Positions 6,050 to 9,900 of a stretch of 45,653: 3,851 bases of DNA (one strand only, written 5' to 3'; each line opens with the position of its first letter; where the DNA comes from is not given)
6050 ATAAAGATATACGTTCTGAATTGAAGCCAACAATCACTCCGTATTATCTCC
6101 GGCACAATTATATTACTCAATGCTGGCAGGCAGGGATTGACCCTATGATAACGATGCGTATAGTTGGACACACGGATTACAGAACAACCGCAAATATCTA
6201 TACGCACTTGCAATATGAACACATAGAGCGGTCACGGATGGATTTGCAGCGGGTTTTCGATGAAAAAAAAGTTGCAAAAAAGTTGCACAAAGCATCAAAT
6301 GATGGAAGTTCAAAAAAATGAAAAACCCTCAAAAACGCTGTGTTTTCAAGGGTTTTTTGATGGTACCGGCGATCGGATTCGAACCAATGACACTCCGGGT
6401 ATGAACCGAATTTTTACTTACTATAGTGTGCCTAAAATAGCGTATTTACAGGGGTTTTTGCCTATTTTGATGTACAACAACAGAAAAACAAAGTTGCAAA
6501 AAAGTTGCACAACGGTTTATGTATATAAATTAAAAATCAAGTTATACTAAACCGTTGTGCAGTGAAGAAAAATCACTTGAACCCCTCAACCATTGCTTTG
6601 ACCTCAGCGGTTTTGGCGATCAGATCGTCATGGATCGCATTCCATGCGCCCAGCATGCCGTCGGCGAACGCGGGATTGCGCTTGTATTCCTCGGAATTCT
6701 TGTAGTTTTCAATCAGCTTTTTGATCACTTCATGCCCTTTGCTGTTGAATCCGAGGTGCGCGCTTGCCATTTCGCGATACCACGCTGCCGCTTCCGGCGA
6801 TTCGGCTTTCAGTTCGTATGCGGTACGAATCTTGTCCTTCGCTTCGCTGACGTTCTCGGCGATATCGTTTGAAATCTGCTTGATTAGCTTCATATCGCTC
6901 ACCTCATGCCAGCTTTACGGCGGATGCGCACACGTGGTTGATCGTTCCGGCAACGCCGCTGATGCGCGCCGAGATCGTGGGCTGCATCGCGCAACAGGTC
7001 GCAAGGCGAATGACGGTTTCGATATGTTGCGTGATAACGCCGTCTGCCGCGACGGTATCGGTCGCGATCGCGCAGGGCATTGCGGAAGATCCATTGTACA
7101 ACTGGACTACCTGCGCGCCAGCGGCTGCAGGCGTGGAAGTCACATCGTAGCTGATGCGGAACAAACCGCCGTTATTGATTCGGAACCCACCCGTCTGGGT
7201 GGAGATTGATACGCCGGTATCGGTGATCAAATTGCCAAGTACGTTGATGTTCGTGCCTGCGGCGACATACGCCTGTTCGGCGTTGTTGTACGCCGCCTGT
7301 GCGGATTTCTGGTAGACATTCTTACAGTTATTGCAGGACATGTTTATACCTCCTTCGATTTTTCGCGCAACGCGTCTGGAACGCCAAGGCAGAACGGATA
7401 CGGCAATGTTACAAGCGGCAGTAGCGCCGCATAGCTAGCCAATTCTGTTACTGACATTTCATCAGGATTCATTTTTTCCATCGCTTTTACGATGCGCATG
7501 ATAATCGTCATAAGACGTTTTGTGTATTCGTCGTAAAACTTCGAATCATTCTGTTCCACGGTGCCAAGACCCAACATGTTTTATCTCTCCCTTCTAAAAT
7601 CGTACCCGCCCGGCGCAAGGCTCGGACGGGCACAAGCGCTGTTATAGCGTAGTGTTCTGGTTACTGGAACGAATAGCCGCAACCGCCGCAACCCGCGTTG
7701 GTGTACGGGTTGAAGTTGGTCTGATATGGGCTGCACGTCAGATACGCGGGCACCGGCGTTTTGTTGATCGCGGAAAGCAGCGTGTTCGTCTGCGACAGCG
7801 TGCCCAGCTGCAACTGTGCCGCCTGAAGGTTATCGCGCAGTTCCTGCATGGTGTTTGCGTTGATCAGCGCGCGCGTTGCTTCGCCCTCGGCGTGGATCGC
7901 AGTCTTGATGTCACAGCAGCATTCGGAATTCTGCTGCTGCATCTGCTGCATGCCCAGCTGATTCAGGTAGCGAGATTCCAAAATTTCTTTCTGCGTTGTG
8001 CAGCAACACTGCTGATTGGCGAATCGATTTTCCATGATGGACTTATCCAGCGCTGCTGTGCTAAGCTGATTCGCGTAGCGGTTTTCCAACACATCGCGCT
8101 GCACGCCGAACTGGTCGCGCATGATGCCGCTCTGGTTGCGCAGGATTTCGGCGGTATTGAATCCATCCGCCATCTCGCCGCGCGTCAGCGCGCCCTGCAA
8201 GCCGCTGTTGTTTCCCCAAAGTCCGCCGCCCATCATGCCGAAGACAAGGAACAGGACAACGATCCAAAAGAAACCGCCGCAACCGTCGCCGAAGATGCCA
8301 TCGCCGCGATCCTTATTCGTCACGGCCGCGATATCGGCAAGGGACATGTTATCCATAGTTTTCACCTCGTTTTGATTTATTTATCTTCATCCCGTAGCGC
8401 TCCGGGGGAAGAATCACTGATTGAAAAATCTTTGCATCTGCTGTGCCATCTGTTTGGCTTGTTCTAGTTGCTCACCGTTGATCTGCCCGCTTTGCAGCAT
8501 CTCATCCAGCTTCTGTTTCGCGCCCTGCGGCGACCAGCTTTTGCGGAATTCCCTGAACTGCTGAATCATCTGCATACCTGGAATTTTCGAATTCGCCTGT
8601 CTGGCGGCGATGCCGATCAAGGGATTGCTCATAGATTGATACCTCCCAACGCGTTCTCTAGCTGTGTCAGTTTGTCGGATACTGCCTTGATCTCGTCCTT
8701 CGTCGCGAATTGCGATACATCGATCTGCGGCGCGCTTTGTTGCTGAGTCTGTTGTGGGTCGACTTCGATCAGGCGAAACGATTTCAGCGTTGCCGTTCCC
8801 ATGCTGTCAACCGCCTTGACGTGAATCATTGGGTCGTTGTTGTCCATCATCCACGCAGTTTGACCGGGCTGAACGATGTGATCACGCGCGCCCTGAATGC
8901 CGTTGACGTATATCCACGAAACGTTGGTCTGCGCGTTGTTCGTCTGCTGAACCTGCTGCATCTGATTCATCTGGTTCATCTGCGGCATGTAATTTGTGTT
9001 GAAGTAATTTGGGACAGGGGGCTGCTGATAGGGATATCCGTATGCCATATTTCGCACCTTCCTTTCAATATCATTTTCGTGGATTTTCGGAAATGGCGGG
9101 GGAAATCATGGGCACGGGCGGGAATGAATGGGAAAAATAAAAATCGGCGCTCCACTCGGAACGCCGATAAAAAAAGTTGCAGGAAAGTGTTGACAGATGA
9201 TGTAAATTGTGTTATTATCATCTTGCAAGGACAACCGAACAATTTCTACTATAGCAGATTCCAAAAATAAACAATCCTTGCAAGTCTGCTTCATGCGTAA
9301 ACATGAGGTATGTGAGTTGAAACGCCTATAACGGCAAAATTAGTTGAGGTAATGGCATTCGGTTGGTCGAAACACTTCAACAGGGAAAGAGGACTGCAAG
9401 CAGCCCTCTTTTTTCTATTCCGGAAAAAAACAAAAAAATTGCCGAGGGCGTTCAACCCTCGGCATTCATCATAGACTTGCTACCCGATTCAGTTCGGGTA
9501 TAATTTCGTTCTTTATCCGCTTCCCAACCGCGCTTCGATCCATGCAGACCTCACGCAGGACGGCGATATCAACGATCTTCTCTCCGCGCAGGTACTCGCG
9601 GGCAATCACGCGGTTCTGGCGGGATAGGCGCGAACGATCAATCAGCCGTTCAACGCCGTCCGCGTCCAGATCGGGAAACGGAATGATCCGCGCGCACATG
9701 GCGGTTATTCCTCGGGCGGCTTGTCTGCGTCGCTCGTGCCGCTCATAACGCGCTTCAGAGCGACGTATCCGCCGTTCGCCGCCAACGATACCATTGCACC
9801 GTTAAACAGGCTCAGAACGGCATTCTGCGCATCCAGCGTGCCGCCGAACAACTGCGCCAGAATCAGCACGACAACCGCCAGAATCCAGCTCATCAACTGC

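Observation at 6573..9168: Terminator-bracketed six-gene accessory cassette with spore-coat/exosporium-like proteins next to attP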

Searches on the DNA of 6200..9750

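Call 61: search_rna_families(source=window, start=6200, end=9750, threshold=evalue, max_evalue=1)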
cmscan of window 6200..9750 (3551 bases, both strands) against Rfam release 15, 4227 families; matches with E-value up to 1: 4.
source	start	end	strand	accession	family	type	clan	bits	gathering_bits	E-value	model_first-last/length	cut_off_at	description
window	9404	9499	-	RF02972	engA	Cis-reg;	-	29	46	0.0068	1-101/101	no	engA RNA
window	6372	6439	-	RF00005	tRNA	Gene; tRNA;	CL00001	21.3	29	0.43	8-63/71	no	tRNA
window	7910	7943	+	RF03299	mir-1000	Gene; miRNA;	-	21.1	50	0.26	18-55/72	no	mir-1000 microRNA precursor family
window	9198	9284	-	RF01431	snoR135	Gene; snRNA; snoRNA; HACA-box;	-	19.8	45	0.94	1-143/143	no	small nucleolar RNA snoR135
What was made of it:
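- Checked: A partial tRNA at 6372-6439 (sub-threshold Rfam tRNA hit, call 61).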

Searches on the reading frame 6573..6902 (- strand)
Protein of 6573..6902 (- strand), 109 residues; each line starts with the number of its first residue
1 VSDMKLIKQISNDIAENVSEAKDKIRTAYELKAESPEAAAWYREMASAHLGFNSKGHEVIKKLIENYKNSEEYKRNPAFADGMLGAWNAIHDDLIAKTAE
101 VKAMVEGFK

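Call 4: search_protein_families(library=pfam, proteins=[window:6573-6902:-], max_evalue=1)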
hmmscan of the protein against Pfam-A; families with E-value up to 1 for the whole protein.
window:6573-6902:- (109 aa): 0 families

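Call 5: search_protein_families(library=phrogs, proteins=[window:6573-6902:-], max_evalue=0.1)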
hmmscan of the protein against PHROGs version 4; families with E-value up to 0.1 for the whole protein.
window:6573-6902:- (109 aa): 2 families
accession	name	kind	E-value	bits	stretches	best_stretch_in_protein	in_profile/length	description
phrog_8214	-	transcription regulation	0.0068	17.4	1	13-71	12-67/120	Arc-like repressor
phrog_25648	-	unknown function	0.074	13.7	0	63-104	92-133/224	-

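Call 30: search_protein_families(library=padloc, proteins=[window:6573-6902:-], max_evalue=0.1)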
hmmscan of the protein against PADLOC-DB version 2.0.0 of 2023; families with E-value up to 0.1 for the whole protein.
window:6573-6902:- (109 aa): 2 families
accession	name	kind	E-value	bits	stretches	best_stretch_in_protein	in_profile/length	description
PDLC05031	PDC-S49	-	0.00079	16.4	1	1-78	415-492/624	-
PDLC05063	PDC-S67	-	0.0032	14.9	1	6-73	97-163/203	-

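Call 31: search_protein_families(library=ncbifam, proteins=[window:6573-6902:-], max_evalue=1)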
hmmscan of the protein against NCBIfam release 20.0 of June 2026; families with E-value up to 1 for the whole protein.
window:6573-6902:- (109 aa): 2 families
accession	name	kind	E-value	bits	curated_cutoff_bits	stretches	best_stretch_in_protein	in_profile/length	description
NF045903.1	CuHisKinLciSLeg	equivalog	0.11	11.8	700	1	4-62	136-194/357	copper-responsive two-component system sensor histidine kinase LciS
TIGR03090.1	SASP_tlp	equivalog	0.3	11.6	72.9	0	7-35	14-41/70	small acid-soluble spore protein Tlp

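Call 79: search_solved_structures(query=A5, max_evalue=10, show_alignments=2)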
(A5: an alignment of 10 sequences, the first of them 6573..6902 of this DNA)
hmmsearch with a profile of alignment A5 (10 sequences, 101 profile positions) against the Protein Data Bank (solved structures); distinct sequences matched with E-value up to 10: 30.
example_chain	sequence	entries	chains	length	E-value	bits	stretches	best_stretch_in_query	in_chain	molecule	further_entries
6sdn_A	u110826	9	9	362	0.043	17.7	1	36-85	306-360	Farnesyl diphosphate synthase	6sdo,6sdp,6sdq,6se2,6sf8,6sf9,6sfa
5qpd_A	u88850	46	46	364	0.044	17.7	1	36-85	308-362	Farnesyl diphosphate synthase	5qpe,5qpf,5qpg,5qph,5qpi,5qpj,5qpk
4e1e_A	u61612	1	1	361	0.054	17.4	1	48-85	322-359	Farnesyl pyrophosphate synthase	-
1yhk_A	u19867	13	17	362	0.058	17.3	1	48-85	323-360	farnesyl pyrophosphate synthase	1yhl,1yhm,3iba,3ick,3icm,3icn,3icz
7x9x_A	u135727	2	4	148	0.1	16.5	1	4-58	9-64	Ferritin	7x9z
7dl5_H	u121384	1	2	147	0.18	15.7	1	4-57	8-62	Ferritin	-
6txm_A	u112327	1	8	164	0.19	15.6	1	4-59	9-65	Ferritin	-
6txk_A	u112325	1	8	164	0.23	15.4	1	4-59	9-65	Ferritin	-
1z4a_A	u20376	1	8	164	0.25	15.2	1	4-57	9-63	ferritin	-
6txh_A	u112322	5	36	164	0.26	15.2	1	4-57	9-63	Ferritin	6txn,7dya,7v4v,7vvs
6txl_A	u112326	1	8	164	0.27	15.1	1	4-57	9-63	Ferritin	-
6ls0_H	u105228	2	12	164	0.29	15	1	4-58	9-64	Ferritin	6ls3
7xa2_A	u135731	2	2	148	0.34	14.8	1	4-59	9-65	Ferritin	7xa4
7xa1_A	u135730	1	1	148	0.34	14.8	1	4-59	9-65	Ferritin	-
6txi_A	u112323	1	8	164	0.37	14.7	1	4-57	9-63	Ferritin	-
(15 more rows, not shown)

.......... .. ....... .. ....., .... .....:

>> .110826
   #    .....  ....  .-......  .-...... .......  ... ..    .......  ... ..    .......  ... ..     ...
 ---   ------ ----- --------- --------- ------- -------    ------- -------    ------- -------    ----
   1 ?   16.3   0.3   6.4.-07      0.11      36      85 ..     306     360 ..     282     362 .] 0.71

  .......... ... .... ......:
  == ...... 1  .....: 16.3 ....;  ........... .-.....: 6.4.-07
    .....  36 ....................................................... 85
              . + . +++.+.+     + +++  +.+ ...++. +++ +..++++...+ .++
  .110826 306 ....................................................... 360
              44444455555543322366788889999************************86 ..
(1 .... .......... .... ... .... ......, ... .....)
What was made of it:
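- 6573..6902 (-): W6: 109-aa helical protein in the slot that other loci fill with a ferritin-like or DUF7841 protein. Possibly a reduced ferritin-like bundle. The A5 profile gives ferritin N-terminal half at E 0.1-0.3 and sulerythrin at about 0.9, which is inconclusive (call 79).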
